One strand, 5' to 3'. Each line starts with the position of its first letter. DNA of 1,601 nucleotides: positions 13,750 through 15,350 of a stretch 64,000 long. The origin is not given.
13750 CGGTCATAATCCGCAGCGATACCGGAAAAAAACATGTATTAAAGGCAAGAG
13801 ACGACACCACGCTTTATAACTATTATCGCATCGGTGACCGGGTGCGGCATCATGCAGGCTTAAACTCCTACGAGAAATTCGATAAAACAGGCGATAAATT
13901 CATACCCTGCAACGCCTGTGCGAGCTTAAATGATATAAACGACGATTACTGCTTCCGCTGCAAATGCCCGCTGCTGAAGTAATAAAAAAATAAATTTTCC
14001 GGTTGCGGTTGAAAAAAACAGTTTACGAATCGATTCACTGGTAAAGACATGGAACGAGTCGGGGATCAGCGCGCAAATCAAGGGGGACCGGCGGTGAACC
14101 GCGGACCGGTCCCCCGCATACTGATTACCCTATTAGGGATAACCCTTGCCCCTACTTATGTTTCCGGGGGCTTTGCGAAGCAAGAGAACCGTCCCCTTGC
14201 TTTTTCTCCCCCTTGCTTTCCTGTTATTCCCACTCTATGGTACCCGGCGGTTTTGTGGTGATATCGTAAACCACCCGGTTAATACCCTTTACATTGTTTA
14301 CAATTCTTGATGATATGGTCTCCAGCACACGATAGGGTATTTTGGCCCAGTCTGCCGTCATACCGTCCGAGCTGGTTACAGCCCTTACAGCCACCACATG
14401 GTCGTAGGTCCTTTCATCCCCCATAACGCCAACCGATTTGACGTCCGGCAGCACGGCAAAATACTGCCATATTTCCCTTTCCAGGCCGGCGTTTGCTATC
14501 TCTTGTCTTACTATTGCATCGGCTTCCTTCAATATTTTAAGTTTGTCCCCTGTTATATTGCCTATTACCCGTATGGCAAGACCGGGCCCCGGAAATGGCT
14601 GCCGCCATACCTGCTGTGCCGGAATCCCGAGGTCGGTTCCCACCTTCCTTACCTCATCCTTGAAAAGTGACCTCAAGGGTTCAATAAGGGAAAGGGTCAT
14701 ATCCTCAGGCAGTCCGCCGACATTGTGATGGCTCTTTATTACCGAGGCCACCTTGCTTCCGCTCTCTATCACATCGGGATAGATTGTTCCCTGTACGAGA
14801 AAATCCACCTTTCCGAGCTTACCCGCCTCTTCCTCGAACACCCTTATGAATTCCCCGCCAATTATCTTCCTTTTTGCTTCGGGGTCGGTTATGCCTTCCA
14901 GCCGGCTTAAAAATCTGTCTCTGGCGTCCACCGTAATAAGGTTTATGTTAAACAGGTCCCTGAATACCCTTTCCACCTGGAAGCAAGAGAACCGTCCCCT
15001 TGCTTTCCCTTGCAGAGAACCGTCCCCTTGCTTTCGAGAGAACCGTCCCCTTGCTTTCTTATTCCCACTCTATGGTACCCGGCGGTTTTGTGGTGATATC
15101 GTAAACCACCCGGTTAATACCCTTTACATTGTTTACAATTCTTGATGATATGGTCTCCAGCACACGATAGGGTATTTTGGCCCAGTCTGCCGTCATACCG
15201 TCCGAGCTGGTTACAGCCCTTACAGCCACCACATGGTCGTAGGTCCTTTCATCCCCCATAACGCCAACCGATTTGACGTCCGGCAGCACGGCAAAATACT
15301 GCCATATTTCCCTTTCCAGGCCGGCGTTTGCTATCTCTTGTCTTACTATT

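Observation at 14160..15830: Exact 756-bp direct duplication of the guaA 3' end, joined by a tandem array of 22-nt palindromic repeats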

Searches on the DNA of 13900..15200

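Call 7: search_rna_families(source=window, start=13900, end=15200, threshold=evalue, max_evalue=5)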
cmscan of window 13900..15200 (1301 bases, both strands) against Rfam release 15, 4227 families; matches with E-value up to 5: 3.
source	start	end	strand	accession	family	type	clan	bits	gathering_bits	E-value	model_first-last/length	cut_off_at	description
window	14370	14400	-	RF03031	ssnA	Cis-reg;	-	19.7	37.3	0.035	1-48/48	no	ssnA RNA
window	14789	14925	+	RF01956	NEAT1_2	Gene; lncRNA;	-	17.1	60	0.78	1-116/116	no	Nuclear enriched abundant transcript 1 conserved region 2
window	14023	14132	+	RF02158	NPPA-AS1_3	Gene; lncRNA;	-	14.9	55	1.7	1-108/108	no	NPPA antisense RNA 1 conserved region 3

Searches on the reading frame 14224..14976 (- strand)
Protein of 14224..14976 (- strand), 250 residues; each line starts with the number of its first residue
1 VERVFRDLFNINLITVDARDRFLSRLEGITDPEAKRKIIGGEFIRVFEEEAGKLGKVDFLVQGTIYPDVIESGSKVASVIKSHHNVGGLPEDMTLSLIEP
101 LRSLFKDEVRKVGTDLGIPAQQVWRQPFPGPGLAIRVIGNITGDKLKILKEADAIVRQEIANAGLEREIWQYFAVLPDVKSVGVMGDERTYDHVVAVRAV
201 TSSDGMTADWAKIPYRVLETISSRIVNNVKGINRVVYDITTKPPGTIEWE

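Call 10: search_protein_families(library=pfam, proteins=[window:14224-14976:-])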
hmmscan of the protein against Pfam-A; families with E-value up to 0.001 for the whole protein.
window:14224-14976:- (250 aa): 1 family
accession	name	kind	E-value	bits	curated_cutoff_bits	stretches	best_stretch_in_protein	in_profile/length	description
PF00958.27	GMP_synt_C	-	2.6e-47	159.2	27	1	158-249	1-92/92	GMP synthase C terminal domain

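Call 40: find_encoding_contigs(protein=window:14224-14976:-, flank=3000, max_places=10)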
Protein window:14224-14976:- (250 aa): no gene with exactly this product is on record in the collection.
